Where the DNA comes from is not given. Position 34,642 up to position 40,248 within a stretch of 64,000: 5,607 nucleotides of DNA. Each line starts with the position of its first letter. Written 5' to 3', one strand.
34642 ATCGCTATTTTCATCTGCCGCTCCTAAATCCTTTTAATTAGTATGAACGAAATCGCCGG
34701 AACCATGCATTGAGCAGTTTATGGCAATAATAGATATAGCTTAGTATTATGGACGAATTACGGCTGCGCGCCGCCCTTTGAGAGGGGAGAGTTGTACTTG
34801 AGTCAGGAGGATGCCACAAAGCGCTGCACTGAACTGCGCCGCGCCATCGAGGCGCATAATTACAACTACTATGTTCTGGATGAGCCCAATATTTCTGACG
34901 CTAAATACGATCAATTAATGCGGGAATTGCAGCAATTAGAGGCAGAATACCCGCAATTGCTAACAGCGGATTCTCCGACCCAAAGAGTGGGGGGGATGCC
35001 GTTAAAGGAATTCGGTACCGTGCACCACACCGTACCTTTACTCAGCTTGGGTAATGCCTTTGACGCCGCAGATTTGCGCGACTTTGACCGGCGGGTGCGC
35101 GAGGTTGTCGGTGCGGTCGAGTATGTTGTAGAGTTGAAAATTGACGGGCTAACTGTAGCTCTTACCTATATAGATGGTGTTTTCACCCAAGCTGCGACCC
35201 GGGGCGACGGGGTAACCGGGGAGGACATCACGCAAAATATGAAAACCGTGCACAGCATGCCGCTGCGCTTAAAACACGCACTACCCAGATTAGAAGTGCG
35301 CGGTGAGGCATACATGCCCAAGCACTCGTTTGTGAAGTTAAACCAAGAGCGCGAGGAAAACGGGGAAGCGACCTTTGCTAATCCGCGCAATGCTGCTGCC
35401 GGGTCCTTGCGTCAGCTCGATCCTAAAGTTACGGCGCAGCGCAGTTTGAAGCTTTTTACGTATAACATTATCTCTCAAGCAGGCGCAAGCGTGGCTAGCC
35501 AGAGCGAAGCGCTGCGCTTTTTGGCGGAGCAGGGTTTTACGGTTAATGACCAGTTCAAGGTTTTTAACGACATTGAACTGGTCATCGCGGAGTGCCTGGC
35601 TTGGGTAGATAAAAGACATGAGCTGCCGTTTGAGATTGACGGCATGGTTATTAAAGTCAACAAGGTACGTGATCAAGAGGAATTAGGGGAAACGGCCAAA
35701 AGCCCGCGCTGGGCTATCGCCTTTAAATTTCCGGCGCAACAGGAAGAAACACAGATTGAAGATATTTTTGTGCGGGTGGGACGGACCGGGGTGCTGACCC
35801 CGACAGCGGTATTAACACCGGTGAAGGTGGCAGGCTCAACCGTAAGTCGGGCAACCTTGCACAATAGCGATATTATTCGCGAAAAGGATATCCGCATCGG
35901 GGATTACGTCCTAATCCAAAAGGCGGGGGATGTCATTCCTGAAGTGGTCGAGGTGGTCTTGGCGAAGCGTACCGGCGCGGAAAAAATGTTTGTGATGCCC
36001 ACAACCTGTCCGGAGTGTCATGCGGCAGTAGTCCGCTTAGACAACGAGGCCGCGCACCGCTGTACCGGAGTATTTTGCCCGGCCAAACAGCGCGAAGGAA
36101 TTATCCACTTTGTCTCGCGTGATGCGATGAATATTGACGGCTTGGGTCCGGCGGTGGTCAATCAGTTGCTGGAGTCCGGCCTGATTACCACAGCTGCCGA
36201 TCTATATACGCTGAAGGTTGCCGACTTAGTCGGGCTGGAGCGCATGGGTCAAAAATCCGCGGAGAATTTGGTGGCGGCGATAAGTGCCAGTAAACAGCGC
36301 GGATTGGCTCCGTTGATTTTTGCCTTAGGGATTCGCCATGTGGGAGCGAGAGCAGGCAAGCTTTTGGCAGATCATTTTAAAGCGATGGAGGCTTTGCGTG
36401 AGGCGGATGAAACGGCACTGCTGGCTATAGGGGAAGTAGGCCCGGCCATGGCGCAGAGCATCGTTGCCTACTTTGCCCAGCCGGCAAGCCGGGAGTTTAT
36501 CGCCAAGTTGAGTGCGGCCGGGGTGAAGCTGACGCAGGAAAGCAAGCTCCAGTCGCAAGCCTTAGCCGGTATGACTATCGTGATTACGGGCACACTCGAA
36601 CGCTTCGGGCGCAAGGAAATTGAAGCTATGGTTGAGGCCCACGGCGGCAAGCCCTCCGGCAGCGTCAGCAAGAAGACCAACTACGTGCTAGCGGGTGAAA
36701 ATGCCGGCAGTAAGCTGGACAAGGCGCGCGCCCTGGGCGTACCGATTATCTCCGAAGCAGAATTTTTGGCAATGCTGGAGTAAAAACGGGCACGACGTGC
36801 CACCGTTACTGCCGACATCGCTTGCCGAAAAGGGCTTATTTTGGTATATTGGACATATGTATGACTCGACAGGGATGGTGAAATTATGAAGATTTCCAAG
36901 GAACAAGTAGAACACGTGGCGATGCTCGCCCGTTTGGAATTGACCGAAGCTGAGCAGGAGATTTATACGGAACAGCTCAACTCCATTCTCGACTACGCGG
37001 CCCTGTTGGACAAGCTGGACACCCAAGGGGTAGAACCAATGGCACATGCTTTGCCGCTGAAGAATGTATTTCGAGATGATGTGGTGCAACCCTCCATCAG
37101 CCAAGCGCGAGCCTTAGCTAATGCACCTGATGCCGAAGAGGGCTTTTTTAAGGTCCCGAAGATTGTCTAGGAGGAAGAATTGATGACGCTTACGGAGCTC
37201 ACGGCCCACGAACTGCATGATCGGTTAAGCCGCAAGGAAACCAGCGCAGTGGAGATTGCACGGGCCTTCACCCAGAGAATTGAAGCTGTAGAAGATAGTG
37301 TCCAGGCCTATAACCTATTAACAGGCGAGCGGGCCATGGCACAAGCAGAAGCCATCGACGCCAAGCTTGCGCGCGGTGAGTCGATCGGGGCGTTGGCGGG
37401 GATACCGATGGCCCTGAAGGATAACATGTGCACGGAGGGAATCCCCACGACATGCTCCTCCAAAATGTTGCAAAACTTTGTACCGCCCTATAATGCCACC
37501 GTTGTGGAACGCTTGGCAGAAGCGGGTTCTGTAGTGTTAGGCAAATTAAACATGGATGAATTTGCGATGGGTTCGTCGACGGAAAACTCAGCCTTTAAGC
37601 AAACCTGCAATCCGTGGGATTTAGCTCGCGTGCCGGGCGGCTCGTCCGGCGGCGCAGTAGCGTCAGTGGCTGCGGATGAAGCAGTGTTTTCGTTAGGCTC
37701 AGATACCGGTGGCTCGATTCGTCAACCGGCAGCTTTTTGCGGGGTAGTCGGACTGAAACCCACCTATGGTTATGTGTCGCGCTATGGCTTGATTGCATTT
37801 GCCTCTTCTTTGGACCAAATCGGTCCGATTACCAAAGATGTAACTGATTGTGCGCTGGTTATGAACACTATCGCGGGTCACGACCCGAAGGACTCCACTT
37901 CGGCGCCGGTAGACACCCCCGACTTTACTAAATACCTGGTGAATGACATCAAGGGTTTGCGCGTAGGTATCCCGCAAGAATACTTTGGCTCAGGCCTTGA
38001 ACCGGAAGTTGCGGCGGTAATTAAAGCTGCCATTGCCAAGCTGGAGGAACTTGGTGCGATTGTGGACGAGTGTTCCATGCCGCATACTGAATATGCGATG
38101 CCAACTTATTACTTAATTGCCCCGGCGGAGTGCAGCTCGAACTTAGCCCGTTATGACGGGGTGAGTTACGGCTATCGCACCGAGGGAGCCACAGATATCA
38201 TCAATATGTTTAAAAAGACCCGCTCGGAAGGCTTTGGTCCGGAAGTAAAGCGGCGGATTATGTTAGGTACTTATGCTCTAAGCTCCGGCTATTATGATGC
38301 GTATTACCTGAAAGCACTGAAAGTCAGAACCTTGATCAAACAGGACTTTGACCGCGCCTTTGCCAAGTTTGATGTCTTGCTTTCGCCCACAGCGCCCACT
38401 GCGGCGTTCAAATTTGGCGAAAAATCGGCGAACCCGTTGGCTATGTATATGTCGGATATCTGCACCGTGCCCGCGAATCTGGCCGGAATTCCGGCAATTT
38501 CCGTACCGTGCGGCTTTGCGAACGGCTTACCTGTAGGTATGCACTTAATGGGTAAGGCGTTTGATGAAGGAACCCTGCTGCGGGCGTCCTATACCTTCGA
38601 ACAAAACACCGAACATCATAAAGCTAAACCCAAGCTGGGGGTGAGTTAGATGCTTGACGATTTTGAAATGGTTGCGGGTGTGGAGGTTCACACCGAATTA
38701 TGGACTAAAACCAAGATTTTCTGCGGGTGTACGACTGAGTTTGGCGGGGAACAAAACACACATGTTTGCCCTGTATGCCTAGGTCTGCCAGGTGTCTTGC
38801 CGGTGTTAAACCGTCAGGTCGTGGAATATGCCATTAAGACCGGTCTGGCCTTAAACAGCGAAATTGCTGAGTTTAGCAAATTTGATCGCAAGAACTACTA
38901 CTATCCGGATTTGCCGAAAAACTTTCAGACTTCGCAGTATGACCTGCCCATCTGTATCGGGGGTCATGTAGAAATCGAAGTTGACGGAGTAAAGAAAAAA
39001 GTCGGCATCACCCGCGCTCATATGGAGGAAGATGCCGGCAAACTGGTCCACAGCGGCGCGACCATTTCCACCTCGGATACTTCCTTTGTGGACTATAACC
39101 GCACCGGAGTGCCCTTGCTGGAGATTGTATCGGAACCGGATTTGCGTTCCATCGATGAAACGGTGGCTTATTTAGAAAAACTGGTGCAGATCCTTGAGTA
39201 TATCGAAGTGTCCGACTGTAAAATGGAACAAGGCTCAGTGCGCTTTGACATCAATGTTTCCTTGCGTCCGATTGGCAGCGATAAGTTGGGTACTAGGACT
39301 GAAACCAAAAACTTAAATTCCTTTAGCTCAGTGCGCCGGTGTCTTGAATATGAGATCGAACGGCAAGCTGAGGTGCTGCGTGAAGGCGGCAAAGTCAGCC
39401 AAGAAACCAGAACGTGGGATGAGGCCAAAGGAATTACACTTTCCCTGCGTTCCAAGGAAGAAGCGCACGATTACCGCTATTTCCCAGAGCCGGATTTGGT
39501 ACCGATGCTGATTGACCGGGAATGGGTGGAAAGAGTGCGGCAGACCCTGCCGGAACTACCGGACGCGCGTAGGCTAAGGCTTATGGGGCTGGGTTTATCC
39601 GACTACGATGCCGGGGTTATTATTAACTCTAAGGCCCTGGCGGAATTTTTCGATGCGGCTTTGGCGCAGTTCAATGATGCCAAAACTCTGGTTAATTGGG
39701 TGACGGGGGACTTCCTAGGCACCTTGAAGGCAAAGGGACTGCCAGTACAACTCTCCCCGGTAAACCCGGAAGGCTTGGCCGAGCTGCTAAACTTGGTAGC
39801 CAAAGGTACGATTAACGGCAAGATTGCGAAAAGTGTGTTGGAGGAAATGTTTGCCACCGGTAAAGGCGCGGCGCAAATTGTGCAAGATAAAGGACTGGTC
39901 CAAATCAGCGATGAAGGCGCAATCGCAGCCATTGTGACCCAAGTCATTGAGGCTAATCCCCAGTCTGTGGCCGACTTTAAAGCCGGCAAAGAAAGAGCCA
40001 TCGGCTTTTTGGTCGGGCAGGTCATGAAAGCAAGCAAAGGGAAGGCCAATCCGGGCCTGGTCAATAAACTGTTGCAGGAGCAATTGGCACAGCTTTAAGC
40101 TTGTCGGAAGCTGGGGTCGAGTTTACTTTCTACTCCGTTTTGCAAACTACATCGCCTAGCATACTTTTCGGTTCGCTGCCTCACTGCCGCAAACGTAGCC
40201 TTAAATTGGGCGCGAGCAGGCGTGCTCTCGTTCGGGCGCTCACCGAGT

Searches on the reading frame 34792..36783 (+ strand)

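Call 18: search_protein_families(library=pfam, proteins=[window:34792-36783:+], max_evalue=0.00001)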
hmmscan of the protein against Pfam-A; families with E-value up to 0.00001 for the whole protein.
window:34792-36783:+ (663 aa): 8 families
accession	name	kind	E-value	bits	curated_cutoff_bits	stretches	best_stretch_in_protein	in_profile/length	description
PF01653.23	DNA_ligase_aden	-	7.7e-94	314.4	27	1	73-316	3-253/253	NAD-dependent DNA ligase adenylation domain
PF03120.22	DNA_ligase_OB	-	1.5e-34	118.1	32.9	1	319-396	1-78/79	NAD-dependent DNA ligase OB-fold domain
PF12826.13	HHH_2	-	5.1e-22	78.3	27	1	508-570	2-64/64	Helix-hairpin-helix motif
PF00533.33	BRCT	-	1.4e-14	54.5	21.3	1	590-661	5-77/78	BRCA1 C Terminus (BRCT) domain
PF14520.12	HHH_5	-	9.9e-14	52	27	1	444-497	3-55/57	Helix-hairpin-helix domain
PF03119.21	DNA_ligase_ZBD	-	3.9e-10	39.9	25.8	1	405-431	1-27/27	NAD-dependent DNA ligase C4 zinc finger domain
PF22745.1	Nlig-Ia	-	1.3e-09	39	27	1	11-58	5-52/92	DNA ligase-like, N-terminal NAD+-binding domain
PF12738.14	PTCB-BRCT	-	8.9e-08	32.5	22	1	594-654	1-60/63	twin BRCT domain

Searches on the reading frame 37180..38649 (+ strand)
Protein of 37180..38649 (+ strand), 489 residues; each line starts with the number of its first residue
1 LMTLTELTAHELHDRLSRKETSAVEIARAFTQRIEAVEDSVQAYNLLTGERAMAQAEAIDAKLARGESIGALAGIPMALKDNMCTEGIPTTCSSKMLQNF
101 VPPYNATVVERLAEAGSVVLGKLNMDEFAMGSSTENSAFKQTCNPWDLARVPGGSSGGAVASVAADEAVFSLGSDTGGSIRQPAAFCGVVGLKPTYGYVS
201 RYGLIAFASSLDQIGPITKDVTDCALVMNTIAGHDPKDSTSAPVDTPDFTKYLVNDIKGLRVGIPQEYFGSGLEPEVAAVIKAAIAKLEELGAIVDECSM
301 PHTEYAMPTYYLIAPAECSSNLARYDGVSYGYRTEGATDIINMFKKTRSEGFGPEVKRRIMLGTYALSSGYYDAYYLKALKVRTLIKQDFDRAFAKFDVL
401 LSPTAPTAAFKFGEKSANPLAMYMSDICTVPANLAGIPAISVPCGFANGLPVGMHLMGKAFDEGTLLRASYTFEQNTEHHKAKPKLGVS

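Call 18: search_protein_families(library=pfam, proteins=[window:37180-38649:+], max_evalue=0.00001)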
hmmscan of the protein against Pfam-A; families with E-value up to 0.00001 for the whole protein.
window:37180-38649:+ (489 aa): 1 family
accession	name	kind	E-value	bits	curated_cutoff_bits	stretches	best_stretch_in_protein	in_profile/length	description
PF01425.27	Amidase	-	7.4e-162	539.9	27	1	25-467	1-445/445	Amidase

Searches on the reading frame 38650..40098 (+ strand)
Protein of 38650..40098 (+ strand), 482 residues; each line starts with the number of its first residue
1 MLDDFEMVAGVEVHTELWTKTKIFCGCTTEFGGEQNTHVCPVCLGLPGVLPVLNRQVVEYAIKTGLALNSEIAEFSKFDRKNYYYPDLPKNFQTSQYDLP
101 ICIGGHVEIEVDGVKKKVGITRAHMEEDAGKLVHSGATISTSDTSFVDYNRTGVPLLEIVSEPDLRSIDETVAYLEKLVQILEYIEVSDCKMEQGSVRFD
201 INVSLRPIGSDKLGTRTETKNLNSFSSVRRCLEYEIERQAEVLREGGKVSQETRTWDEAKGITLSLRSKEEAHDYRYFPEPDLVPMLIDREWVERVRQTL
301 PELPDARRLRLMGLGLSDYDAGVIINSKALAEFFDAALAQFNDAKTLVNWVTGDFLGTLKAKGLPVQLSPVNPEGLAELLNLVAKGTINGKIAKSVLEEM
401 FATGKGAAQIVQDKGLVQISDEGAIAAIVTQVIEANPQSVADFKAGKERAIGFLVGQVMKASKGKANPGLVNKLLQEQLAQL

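Call 18: search_protein_families(library=pfam, proteins=[window:38650-40098:+], max_evalue=0.00001)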
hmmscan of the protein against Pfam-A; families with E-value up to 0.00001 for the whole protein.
window:38650-40098:+ (482 aa): 2 families
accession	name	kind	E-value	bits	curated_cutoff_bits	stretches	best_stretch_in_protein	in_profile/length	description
PF02934.20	GatB_N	-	3.6e-120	400.7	23.4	1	8-294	2-277/277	GatB/GatE catalytic domain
PF02637.23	GatB_Yqey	-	5.3e-55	185.8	27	1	332-479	1-148/148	GatB domain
